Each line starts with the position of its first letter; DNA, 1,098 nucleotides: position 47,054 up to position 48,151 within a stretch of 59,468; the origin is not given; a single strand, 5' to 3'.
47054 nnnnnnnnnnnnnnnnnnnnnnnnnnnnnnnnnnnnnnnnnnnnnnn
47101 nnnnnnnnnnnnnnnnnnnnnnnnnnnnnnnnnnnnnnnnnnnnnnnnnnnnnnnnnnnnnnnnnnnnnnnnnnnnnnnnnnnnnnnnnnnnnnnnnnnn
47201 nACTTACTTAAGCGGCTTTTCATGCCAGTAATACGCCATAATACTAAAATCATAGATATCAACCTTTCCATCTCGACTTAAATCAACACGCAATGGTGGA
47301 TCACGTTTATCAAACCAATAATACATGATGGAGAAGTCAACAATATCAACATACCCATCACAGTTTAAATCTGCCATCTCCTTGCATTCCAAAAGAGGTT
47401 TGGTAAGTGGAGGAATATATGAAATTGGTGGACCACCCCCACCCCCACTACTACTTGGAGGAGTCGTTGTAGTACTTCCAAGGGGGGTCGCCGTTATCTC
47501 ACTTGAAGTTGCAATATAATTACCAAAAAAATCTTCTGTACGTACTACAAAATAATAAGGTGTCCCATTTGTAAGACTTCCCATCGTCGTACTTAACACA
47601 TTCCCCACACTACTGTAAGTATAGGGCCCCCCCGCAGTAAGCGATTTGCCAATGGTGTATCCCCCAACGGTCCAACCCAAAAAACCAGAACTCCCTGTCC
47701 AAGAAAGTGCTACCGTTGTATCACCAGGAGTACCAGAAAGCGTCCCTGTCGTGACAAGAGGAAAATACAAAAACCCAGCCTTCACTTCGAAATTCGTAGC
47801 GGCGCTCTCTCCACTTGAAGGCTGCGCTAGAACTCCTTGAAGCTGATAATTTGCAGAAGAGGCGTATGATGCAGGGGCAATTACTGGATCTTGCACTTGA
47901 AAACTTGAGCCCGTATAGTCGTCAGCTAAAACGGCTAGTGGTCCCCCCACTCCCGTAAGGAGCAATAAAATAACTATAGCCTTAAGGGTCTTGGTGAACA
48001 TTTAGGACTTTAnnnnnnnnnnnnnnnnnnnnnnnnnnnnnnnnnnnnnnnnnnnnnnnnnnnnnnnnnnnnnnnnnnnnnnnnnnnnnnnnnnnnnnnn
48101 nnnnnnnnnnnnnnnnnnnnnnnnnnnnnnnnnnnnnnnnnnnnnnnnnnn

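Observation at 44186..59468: Five-gene minus-strand cluster: giant tail-fibre-like adhesin, TM protein, dockerin protein and two cohesin anchors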

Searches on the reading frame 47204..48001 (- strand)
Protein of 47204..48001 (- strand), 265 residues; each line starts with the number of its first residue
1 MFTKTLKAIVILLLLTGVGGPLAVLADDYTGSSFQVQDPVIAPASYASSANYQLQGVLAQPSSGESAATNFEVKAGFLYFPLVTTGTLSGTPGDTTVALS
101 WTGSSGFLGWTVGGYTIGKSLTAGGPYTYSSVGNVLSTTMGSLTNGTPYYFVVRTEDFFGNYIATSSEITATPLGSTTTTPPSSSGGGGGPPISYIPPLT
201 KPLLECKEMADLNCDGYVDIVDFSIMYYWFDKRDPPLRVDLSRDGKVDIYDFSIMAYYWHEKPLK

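Call 5: search_protein_families(library=pfam, proteins=[window:47204-48001:-], max_evalue=1)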
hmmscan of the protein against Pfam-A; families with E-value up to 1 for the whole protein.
window:47204-48001:- (265 aa): 5 families
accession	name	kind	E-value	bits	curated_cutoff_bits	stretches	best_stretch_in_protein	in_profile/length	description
PF00404.24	Dockerin_1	-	0.00011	22.7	22.9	1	211-256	3-53/57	Dockerin type I domain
PF00036.39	EF-hand_1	-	0.013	15.5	25.4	0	209-224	8-23/29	EF hand domain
PF13499.12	EF-hand_7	-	0.015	16.1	30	2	209-255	10-65/67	EF-hand domain pair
PF13405.12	EF-hand_6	-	0.18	12.1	25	0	208-223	7-22/30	EF-hand domain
PF02761.20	Cbl_N2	-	0.29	12.2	22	0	205-231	45-71/84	CBL proto-oncogene N-terminus, EF hand-like domain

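Call 11: find_encoding_contigs(protein=window:47204-48001:-, flank=10000, max_places=6)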
Protein window:47204-48001:- (265 aa): 5 contigs read that carry it; 4 places shown.
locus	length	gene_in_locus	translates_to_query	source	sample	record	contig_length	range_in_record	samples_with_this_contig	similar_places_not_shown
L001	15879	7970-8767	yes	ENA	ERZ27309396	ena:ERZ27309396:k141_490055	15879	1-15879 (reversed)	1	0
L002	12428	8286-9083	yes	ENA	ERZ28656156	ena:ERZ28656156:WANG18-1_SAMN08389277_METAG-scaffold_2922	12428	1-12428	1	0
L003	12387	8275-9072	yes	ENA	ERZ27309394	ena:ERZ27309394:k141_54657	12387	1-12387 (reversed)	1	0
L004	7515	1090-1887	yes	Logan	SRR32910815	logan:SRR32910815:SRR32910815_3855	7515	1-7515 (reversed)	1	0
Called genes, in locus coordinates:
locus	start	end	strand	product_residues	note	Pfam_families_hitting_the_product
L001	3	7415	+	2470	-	?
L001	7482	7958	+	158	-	-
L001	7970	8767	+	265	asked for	-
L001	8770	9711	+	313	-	-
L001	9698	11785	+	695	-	PF19077:Big_13 (faint)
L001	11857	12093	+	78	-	-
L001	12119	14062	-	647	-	PF08206:OB_RNB (weak), PF17849:OB_Dis3 (faint), PF17876:CSD2 (weak), PF00773:RNB, PF00575:S1 (weak)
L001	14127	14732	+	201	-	PF00886:Ribosomal_S16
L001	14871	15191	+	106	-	PF13083:KH_KhpA-B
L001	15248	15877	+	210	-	?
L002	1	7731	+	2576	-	?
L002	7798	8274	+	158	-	-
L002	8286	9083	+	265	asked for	-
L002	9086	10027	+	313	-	-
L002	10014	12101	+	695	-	PF19077:Big_13 (faint)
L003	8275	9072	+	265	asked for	-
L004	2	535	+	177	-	?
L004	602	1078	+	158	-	-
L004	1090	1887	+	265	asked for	-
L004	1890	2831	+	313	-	-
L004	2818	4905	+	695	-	PF19077:Big_13 (faint)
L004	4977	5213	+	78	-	-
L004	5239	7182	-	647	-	PF08206:OB_RNB (weak), PF17849:OB_Dis3 (faint), PF17876:CSD2 (weak), PF00773:RNB, PF00575:S1 (weak)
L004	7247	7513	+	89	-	?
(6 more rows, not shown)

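Call 12: find_homologous_proteins(query=window:47204-48001:-, max_evalue=0.001)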
Query window:47204-48001:- (265 aa): 969 proteins with E <= 0.001 among 2933 candidates; the best 120 are listed.
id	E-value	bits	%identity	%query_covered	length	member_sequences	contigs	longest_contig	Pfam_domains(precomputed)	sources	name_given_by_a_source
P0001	1.5e-172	591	100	100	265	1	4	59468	-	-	-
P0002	4.8e-149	514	86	100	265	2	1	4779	PF00404.25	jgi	jgi:hypothetical protein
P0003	4.6e-105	369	66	91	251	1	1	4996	-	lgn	-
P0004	8.0e-103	362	64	91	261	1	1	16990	-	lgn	-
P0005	2.6e-100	354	60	97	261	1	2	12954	-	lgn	-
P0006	9.8e-100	352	57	97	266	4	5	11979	-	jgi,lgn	jgi:hypothetical protein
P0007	4.2e-92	327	57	98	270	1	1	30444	-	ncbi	-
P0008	1.8e-84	302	56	91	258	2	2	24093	-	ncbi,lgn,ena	ncbi:MAG: hypothetical protein AAB545_00905 [Patescibacteria group bacterium]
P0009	1.1e-83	299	56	92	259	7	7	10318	-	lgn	-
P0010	1.0e-82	296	43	97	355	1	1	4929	PF00404.25,PF00036.39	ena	-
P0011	3.3e-82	294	53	99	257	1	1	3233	-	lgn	-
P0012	1.8e-79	285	57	89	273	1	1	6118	-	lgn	-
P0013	2.7e-77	278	58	87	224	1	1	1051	-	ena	-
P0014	1.9e-76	276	76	59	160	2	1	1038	PF00404.25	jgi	jgi:hypothetical protein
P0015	2.7e-76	275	49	89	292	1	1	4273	-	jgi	jgi:hypothetical protein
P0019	3.3e-73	265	51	90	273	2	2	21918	PF00404.25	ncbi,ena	-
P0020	3.3e-73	265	49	89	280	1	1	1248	PF00404.25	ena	-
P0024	4.5e-71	258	47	91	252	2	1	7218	PF00404.25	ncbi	-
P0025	1.2e-70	257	49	89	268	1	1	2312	PF00404.25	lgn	-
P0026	1.3e-70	256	46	90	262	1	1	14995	PF00404.25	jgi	jgi:hypothetical protein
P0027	4.9e-70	254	52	91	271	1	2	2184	PF00404.25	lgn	-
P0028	3.7e-69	252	49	94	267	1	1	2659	PF00404.25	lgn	-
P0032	1.6e-68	250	47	89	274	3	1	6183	PF00404.25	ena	-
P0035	3.4e-67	245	48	94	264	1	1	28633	PF00404.25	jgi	-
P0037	2.4e-66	242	51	89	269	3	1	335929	PF00404.25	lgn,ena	-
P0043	3.7e-62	229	46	89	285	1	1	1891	PF00404.25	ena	-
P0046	8.9e-61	224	54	63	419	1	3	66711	PF00404.25,PF17936.8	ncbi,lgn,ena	-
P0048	1.3e-60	224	54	57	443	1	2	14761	PF00404.25,PF17936.8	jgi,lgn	-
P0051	4.2e-60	222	52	57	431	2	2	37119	PF00404.25,PF17936.8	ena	-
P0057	2.6e-59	219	55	55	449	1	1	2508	PF00404.25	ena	-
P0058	5.5e-59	218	55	57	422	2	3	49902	PF00404.25,PF17936.8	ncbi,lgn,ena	-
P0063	1.8e-58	217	55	57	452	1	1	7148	PF00404.25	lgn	-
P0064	2.7e-58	216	54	58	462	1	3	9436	PF00404.25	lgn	-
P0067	4.7e-58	215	56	60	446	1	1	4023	PF00404.25,PF17936.8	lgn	-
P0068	5.4e-58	215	51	66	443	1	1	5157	PF00404.25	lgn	-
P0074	1.8e-57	213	51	63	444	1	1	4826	PF00404.25,PF17936.8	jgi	jgi:hypothetical protein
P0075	1.9e-57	213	48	65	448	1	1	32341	PF00404.25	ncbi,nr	ncbi:MAG: Di-glucose-binding within endoplasmic reticulum [Parcubacteria group bacterium Greene0416_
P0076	2.2e-57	213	52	58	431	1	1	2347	PF00404.25,PF17936.8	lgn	-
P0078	6.4e-57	211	46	64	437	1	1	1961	PF00404.25,PF17936.8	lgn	-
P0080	6.8e-57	211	47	95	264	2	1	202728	PF00404.25,PF00041.28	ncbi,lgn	-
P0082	9.5e-57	211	56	55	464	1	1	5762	PF00404.25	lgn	-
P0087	3.3e-56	209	48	59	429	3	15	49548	PF00404.25,PF19077.7,PF17936.8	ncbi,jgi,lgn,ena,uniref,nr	ncbi:hypothetical protein A3H16_00320 [Candidatus Kaiserbacteria bacterium RIFCSPLOWO2_12_FULL_53_8]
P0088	3.8e-56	209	49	69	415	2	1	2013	PF00404.25,PF17936.8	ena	-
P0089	3.9e-56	209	49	68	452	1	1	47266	PF00404.25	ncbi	-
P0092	9.8e-56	208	52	62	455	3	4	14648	PF00404.25,PF17936.8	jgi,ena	-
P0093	1.0e-55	208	53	54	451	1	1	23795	PF00404.25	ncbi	-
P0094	1.1e-55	207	48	67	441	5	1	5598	PF00404.25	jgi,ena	-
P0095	1.5e-55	207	46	75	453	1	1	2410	PF00404.25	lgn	-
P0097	1.7e-55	207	53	61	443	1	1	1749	PF00404.25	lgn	-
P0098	1.7e-55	207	52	60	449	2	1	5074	PF00404.25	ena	-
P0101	2.0e-55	207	56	49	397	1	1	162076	PF00404.25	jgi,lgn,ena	-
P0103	2.1e-55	207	47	63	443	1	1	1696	PF00404.25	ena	-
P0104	2.1e-55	206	51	52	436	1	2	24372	PF00404.25,PF19077.7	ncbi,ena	-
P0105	3.1e-55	206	48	65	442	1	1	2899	PF00404.25,PF17936.8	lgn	-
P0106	3.4e-55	206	47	65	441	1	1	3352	PF00404.25,PF17936.8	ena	-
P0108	7.3e-55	205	48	63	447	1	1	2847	PF00404.25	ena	-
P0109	8.2e-55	205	53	54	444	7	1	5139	PF00404.25,PF19077.7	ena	-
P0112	2.8e-54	203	47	65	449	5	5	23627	PF00404.25,PF17936.8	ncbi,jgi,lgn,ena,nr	ncbi:MAG TPA: dockerin type I repeat-containing protein [Candidatus Peribacteraceae bacterium]|nr:do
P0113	2.8e-54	203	50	57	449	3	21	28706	PF00404.25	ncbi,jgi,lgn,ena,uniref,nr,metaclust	ncbi:MAG: 1, 4-beta cellobiohydrolase [Candidatus Giovannonibacteria bacterium GW2011_GWC2_44_9]|uni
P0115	4.2e-54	202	44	66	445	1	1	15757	PF00404.25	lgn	-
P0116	5.6e-54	202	47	58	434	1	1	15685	PF00404.25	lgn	-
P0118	7.1e-54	202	46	65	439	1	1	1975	PF00404.25,PF17936.8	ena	-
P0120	1.9e-53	200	43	68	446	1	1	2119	PF00404.25,PF17936.8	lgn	-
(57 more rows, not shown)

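Call 19: find_related_loci(query=A1, collection=genome_contigs, flank=10000)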
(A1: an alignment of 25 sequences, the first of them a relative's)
Query A1 (265 aa) in genome_contigs; peptide patterns used: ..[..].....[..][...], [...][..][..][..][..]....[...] (x = any residue, [..] = any of these).
599 stretches matched a pattern (row limit reached: there are more); 531 encode a relative of the query (tblastn E <= 1e-3); the best 80 are kept; 80 distinct loci.
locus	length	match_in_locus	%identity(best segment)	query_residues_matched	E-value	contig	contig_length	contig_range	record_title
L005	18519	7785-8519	55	21-265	3e-81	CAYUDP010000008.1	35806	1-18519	MAG TPA_asm: uncultured Candidatus Saccharibacteria bacterium isolate SRP135725_co1_408 genome assembly, contig: NODE_12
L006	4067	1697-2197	56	4-173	8e-54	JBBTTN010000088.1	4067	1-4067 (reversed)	MAG: Patescibacteria group bacterium isolate H52-bin079 H52_bin079_000000000088, whole genome shotgun sequence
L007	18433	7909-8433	54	3-176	5e-52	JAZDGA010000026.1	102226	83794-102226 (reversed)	MAG: Candidatus Vogelbacteria bacterium isolate MEGAHIT-group-0.230 k141_9418184, whole genome shotgun sequence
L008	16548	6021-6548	51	2-176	9e-50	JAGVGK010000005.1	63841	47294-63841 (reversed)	MAG: Candidatus Paceibacterota bacterium isolate DeMMO2_19 c_000000074262, whole genome shotgun sequence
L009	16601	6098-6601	52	6-173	2e-49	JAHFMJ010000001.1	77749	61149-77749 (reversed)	MAG: Candidatus Kaiserbacteria bacterium isolate nzgw454 NODE_88_length_77750_cov_5.246403, whole genome shotgun sequenc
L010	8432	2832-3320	51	9-176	2e-49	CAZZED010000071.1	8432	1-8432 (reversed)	MAG TPA_asm: uncultured Candidatus Saccharibacteria bacterium isolate binchicken_co203_179 genome assembly, contig: k141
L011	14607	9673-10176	49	7-174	5e-49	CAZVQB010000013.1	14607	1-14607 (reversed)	MAG TPA_asm: uncultured Candidatus Saccharibacteria bacterium isolate SRP135725_co1_407 genome assembly, contig: NODE_55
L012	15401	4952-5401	57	25-173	2e-48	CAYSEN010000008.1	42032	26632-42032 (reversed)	MAG TPA_asm: uncultured Candidatus Saccharibacteria bacterium isolate SRP342105_co1_265 genome assembly, contig: NODE_11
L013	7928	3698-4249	49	1-183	3e-48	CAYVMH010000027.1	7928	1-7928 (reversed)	MAG TPA_asm: uncultured Candidatus Saccharibacteria bacterium isolate binchicken_co21_255 genome assembly, contig: NODE_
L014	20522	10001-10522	46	1-173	4e-47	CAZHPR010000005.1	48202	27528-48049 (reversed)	MAG TPA_asm: uncultured Candidatus Saccharibacteria bacterium isolate SRP300315_co1_17 genome assembly, contig: NODE_361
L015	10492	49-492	55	26-173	1e-46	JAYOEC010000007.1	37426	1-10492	MAG: Candidatus Paceibacterota bacterium isolate 139553_S155_concoct_bins.tsv.021 NODE_1426_length_37426_cov_7.724813, w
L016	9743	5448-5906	50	25-177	2e-45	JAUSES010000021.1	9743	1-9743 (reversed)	MAG: bacterium isolate E14_maxbin.225_sub E14_k141_71080, whole genome shotgun sequence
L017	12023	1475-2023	49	24-207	1e-45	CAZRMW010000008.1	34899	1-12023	MAG TPA_asm: uncultured Candidatus Saccharibacteria bacterium isolate SRP077602_co6_144 genome assembly, contig: NODE_19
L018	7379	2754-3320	49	4-190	4e-45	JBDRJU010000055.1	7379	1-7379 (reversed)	MAG: bacterium isolate MEGAHIT-group-1.670 k141_511146, whole genome shotgun sequence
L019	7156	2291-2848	46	7-191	3e-45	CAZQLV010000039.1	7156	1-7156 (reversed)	MAG TPA_asm: uncultured Gammaproteobacteria bacterium isolate SRP193066_co2_436 genome assembly, contig: NODE_5416_lengt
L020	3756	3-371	66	138-262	2e-45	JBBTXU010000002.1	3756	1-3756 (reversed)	MAG: Patescibacteria group bacterium isolate H51-bin058_1 H51_bin058_1_000000000002, whole genome shotgun sequence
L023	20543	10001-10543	46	1-183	8e-45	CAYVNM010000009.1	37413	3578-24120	MAG TPA_asm: uncultured Candidatus Saccharibacteria bacterium isolate SRP278252_co2_282 genome assembly, contig: NODE_21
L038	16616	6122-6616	47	6-175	1e-41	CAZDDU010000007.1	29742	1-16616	MAG TPA_asm: uncultured Candidatus Saccharibacteria bacterium isolate SRP286056_co1_543 genome assembly, contig: NODE_17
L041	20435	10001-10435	52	26-169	4e-41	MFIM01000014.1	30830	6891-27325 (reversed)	MAG: Candidatus Giovannonibacteria bacterium RIFCSPLOWO2_02_FULL_45_28 rifcsplowo2_02_scaffold_1928, whole genome shotgu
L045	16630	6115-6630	46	1-175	1e-40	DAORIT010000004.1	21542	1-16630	MAG TPA_asm: Parcubacteria group bacterium isolate AMR_MDS_5570 NODE_384_length_21542_cov_48.553637, whole genome shotgu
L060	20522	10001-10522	42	1-172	3e-37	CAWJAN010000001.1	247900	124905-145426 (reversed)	MAG: uncultured bacterium isolate MFD06435.bin.1.80 genome assembly, contig: contig_112192, whole genome shotgun sequenc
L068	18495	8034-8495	45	24-176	5e-35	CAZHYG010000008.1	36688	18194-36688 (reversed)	MAG TPA_asm: uncultured Gammaproteobacteria bacterium isolate SRP135725_co1_18 genome assembly, contig: NODE_1139_length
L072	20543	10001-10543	41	1-176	7e-35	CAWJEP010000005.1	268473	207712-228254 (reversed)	MAG: uncultured bacterium isolate MFD04780.bin.2.113 genome assembly, contig: contig_26968, whole genome shotgun sequenc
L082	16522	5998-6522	39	3-176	8e-32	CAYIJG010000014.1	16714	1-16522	MAG TPA_asm: uncultured Gammaproteobacteria bacterium isolate ERP119705_co24_1001 genome assembly, contig: NODE_4090_len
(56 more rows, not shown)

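Call 54: predict_structure(alignment_id=A1)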
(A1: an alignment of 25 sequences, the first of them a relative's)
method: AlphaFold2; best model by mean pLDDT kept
length: 265 residues; sequences in the alignment: 25
mean_pLDDT: 69.2   pTM: 0.40
mean pLDDT of the five models: 69.2, 66.4, 66.4, 65.3, 63.4
residues with pLDDT >= 90: 72; 70-90: 90; 50-70: 22; < 50: 81
segments of 3 or more residues with pLDDT < 50: 24-81, 178-200
pLDDT, mean of each block of 10 residues (from residue 1): 79 78 44 35 32 32 32 32 73 90 69 88 89 92 92 85 84 67 38 40 73 90 90 89 93 92 74
secondary structure, 60 per line:
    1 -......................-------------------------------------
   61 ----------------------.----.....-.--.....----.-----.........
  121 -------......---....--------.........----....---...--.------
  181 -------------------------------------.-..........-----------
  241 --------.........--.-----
elements in order: H2-23 E88-92 E97-101 E112-120 E128-133 E137-140 E149-157 E162-165 E169-171 H220-229 H249-257

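Call 73: fold_search(model_id=the predicted structure, library=pdb)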
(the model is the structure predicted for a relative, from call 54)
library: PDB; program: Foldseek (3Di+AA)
matches with E <= 10: 1919; with E <= 0.001: 126
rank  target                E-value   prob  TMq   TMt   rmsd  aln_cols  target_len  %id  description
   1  1x5k_MODEL_1_A        3.1e-06  1.00  0.31  0.62   7.2       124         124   24  The solution structure of the sixth fibronectin type III domain of human Neogenin (released 2005-11-15)
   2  1wk0_MODEL_1_A        6.5e-06  1.00  0.33  0.59   4.2       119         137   24  Solution structure of Fibronectin type III domain derived from human KIAA0970 protein (released 2004-11-29)
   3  1x5h_MODEL_1_A        1.3e-05  1.00  0.33  0.61   7.7       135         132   22  The solution structure of the third fibronectin type III domain of human Neogenin (released 2005-11-15)
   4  1x5z_MODEL_1_A        2.8e-05  1.00  0.30  0.63   9.1       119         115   19  Solution structure of the fibronectin type-III domain of human protein tyrosine phosphatase, receptor type, D  (released 2005-11-17)
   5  2edb_MODEL_1_A        2.8e-05  1.00  0.27  0.56   8.5       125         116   20  Solution structure of the fourth fibronectin type III domain of human Netrin receptor DCC (released 2008-03-04)
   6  1x3d_MODEL_1_A        3.0e-05  1.00  0.32  0.63   5.6       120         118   13  Solution structure of the fibronectin type-III domain of human fibronectin type-III domain containing protein  (released 2005-11-02)
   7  4bq8_A                3.6e-05  1.00  0.30  0.40   3.3       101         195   24  Crystal structure of the RGMB-NEO1 complex form 3 (released 2013-06-12)
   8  6hyf_C                4.2e-05  1.00  0.27  0.71   3.4        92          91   23  Crystal structure of the third FNIII domain from rat beta4 integrin, a binding site for periaxin (released 2019-05-08)
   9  2db8_MODEL_1_A        4.2e-05  1.00  0.31  0.67   4.8       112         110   19  Solution structures of the fn3 domain of human Tripartite motif protein 9 (released 2006-06-15)
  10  5z06_A                4.5e-05  1.00  0.31  0.12   4.2       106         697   17  Crystal structure of beta-1,2-glucanase from Parabacteroides distasonis (released 2018-05-30)
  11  4bq9_A                4.8e-05  1.00  0.31  0.39   3.4       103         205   21  Crystal structure of the FN5 and FN6 domains of NEO1, form 1 (released 2013-06-12)
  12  5z06_B                5.0e-05  1.00  0.30  0.12   5.1       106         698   18  Crystal structure of beta-1,2-glucanase from Parabacteroides distasonis (released 2018-05-30)
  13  4bqc_B                6.4e-05  1.00  0.31  0.45   2.9       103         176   24  Crystal structure of the FN5 and FN6 domains of NEO1 bound to SOS (released 2013-06-12)
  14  6hyf_A                6.4e-05  1.00  0.28  0.63   3.7        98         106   22  Crystal structure of the third FNIII domain from rat beta4 integrin, a binding site for periaxin (released 2019-05-08)
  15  4bqb_D                6.8e-05  1.00  0.31  0.40   3.0       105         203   25  Crystal structure of the FN5 and FN6 domains of NEO1, form 2 (released 2013-06-12)
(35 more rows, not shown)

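Call 79: find_related_loci(query=A1, collection=viral_contigs, flank=8000)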
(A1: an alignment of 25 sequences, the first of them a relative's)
Query A1 (265 aa) in viral_contigs; peptide patterns used: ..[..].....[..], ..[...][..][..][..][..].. (x = any residue, [..] = any of these).
133 stretches matched a pattern; 5 encode a relative of the query (tblastn E <= 1e-3); 5 distinct loci.
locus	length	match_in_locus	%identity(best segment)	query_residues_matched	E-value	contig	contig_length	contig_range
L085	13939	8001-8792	33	57-174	1e-7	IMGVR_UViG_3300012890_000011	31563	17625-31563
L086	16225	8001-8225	48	81-160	8e-7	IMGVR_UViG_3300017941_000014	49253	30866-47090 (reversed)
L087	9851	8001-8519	36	88-181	2e-6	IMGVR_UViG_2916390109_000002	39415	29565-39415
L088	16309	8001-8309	33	78-188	4e-5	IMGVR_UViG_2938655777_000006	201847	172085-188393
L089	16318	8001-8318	31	84-204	5e-5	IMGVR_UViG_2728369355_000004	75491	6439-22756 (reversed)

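Call 89: search_protein_families(library=ncbifam, proteins=[window:47204-48001:-], max_evalue=0.1)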
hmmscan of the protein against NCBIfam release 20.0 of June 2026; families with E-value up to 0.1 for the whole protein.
window:47204-48001:- (265 aa): 4 families
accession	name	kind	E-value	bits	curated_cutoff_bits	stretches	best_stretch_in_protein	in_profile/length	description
NF041611.1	exoglucan_CbhB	equivalog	7.9e-05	20.9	1950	1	59-179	780-892/997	exoglucanase CbhB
NF058579.1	CPR_pilus_PamT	equivalog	8.1e-05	22.1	240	1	6-77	4-77/241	CPR-type pilus protein PamT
NF041540.1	dockerin_GC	domain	0.039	14.3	29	1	210-253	3-57/67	GC-type dockerin domain-anchored protein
NF045522.1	MXAN_2561_fam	equivalog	0.082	12.4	150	0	136-176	221-261/304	MXAN_2561 family MXYO-CTERM-anchored protein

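Call 95: search_protein_families(library=ncbifam, alignment_id=A1, max_evalue=0.01)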
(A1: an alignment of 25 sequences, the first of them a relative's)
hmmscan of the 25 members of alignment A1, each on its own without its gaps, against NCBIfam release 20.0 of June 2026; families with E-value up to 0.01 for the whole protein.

A. member 1, P0001 (265 aa): 2 families
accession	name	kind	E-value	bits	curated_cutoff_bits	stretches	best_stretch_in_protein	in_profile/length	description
NF041611.1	exoglucan_CbhB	equivalog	7.9e-05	20.9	1950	1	59-179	780-892/997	exoglucanase CbhB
NF058579.1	CPR_pilus_PamT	equivalog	8.1e-05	22.1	240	1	6-77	4-77/241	CPR-type pilus protein PamT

B. families by the number of members that match (of 25 scanned): 8 families
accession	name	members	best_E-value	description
NF041611.1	exoglucan_CbhB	18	4.9e-08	exoglucanase CbhB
NF045522.1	MXAN_2561_fam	13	7e-06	MXAN_2561 family MXYO-CTERM-anchored protein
NF058579.1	CPR_pilus_PamT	9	4.4e-08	CPR-type pilus protein PamT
NF033510.3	Ca_tandemer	1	6.5e-06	Ca2+-stabilized repeat-containing adhesin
NF040520.1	Ig_like_BLP2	1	9.4e-05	Ig-like repeat protein Blp2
NF049990.1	CellobisidaseCelK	1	0.0014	cellulose 1,4-beta-cellobiosidase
NF052428.1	DNABindDRA0282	1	0.0039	DRA0282 family DNA-binding protein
NF041540.1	dockerin_GC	1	0.0067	GC-type dockerin domain-anchored protein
